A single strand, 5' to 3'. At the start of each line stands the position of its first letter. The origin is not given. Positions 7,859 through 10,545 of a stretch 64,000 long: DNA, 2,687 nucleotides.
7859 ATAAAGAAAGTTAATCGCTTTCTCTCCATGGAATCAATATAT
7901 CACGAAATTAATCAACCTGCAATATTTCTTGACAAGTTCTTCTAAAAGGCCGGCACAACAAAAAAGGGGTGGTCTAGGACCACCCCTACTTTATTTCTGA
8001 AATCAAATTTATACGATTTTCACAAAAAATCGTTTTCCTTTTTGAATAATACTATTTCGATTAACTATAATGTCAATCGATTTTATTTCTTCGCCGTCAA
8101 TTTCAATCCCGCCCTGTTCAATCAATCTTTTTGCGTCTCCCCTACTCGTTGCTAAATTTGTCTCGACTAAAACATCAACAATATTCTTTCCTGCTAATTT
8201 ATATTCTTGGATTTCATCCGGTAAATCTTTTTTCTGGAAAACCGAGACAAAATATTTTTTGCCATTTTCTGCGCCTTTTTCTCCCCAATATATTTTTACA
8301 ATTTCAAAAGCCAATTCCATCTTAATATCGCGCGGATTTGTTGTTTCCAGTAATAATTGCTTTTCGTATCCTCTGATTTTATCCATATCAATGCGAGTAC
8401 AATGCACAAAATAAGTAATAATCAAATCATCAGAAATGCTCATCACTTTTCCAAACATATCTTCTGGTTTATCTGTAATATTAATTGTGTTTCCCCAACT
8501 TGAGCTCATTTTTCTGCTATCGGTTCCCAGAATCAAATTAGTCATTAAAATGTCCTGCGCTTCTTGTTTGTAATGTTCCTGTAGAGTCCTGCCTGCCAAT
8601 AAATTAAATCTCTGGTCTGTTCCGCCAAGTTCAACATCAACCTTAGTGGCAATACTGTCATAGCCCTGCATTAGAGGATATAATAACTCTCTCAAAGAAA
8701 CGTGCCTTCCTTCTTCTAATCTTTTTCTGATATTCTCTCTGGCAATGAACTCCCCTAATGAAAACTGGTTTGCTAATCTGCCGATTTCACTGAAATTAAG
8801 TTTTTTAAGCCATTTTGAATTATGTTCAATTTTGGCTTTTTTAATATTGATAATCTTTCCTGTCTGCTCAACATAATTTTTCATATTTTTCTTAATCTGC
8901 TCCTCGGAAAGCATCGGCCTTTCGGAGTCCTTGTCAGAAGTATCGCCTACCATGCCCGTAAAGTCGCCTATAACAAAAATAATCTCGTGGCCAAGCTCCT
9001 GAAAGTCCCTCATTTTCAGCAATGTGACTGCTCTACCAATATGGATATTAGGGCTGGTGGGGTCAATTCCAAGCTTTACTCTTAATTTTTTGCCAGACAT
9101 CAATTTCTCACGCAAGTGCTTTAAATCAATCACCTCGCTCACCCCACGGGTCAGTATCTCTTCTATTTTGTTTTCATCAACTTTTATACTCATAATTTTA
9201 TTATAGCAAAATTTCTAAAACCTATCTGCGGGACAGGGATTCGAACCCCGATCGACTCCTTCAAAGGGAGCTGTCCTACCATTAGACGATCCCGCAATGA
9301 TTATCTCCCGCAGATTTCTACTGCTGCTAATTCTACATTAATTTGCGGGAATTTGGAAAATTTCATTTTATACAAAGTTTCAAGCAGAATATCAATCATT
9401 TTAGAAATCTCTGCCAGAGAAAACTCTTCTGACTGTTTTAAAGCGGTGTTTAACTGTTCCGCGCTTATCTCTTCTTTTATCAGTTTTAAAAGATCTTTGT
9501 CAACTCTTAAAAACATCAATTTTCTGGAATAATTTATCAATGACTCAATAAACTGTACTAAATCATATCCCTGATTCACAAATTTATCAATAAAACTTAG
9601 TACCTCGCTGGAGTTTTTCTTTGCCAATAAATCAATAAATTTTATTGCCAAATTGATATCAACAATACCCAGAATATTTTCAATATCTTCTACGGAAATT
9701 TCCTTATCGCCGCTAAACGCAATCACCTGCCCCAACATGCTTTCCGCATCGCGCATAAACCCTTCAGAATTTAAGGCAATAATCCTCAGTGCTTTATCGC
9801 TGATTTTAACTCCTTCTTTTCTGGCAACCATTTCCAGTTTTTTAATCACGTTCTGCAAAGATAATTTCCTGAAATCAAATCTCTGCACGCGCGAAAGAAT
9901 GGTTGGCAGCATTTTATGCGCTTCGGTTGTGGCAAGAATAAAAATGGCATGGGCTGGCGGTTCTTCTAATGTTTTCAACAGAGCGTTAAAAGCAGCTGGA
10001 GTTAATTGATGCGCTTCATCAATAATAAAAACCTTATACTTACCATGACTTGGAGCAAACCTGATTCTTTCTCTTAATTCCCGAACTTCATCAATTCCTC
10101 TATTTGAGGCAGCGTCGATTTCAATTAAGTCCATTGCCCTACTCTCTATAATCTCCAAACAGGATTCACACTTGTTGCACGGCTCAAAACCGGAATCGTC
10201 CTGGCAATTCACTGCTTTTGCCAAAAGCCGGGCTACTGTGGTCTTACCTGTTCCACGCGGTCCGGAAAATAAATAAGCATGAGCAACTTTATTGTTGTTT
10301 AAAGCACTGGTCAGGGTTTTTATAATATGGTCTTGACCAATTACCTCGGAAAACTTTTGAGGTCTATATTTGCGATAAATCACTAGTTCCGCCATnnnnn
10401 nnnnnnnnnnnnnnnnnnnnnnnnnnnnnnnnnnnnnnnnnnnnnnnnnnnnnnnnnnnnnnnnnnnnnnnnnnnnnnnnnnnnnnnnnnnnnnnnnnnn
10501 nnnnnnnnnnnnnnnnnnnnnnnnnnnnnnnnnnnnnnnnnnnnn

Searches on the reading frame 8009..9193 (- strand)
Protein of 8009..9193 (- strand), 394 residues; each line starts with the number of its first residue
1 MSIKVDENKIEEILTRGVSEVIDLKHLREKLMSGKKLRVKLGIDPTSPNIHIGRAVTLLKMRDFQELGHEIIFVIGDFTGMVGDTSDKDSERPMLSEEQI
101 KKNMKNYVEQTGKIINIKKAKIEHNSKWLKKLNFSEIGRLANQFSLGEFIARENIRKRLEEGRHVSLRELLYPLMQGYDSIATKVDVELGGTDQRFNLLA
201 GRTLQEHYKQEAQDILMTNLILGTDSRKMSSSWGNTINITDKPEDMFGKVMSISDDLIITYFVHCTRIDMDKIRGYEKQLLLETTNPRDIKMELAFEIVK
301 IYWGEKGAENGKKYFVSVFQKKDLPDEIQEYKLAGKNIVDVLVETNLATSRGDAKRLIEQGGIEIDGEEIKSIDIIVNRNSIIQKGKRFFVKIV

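Call 20: search_protein_families(library=pfam, proteins=[window:8009-9193:-], max_evalue=0.001)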
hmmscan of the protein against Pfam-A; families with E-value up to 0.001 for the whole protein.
window:8009-9193:- (394 aa): 3 families
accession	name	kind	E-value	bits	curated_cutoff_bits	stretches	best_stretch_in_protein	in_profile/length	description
PF00579.31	tRNA-synt_1b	-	9.9e-63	212.6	21.1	1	34-319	3-291/292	tRNA synthetases class I (W and Y)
PF22421.1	SYY_C-terminal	-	3.3e-09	37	27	1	331-384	12-67/83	Tyrosine--tRNA ligase SYY-like C-terminal domain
PF01479.30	S4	-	1.6e-06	28.2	22.8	1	339-382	4-47/48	S4 domain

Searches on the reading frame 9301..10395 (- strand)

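Call 20: search_protein_families(library=pfam, proteins=[window:9301-10395:-], max_evalue=0.001)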
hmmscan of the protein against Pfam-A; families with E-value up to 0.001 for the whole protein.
window:9301-10395:- (364 aa): 14 families
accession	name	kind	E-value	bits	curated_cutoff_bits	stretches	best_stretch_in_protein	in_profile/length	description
PF13177.12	DNA_pol3_delta2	-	3.8e-50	170.4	27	1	20-178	1-160/161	DNA polymerase III, delta subunit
PF00004.35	AAA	-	2.6e-15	57.5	21.2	1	42-175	2-125/131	ATPase family associated with various cellular activities (AAA)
PF12169.13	DNA_pol3_gamma3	-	1.2e-11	45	24.4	1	233-360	1-126/143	DNA polymerase III subunits gamma and tau domain III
PF22608.2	DNAX_ATPase_lid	-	6.3e-09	35.9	27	1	184-229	3-48/49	DNA polymerase III clamp loader subunit, ATPase lid domain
PF13401.12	AAA_22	-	1.1e-08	35.8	27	1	41-162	8-129/130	AAA domain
PF13191.12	AAA_16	-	4.2e-08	34.3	32.6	1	18-148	2-161/167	AAA ATPase domain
PF05496.18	RuvB_N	-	1.5e-07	31.8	27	1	11-65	2-60/159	Holliday junction DNA helicase RuvB P-loop domain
PF07728.20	AAA_5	-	3.2e-06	27.6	22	1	42-146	3-93/139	AAA domain (dynein-related subfamily)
PF04851.21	ResIII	-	2.6e-05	24.6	22.5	0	110-144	116-151/164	Type III restriction enzyme, res subunit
PF13173.12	AAA_14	-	4.2e-05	24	27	1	40-153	4-95/129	AAA domain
PF03215.21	Rad17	-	0.00012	22.5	23.8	1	7-68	10-75/186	Rad17 P-loop domain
PF13604.12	AAA_30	-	0.00021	21.5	27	0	41-152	21-121/191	AAA domain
PF21960.2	RCF1-5-like_lid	-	0.00027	21.3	27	1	186-217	2-34/43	RCF1/5-like, AAA+ ATPase lid domain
PF07724.20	AAA_2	-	0.00058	20.4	27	0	41-145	6-101/166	AAA domain (Cdc48 subfamily)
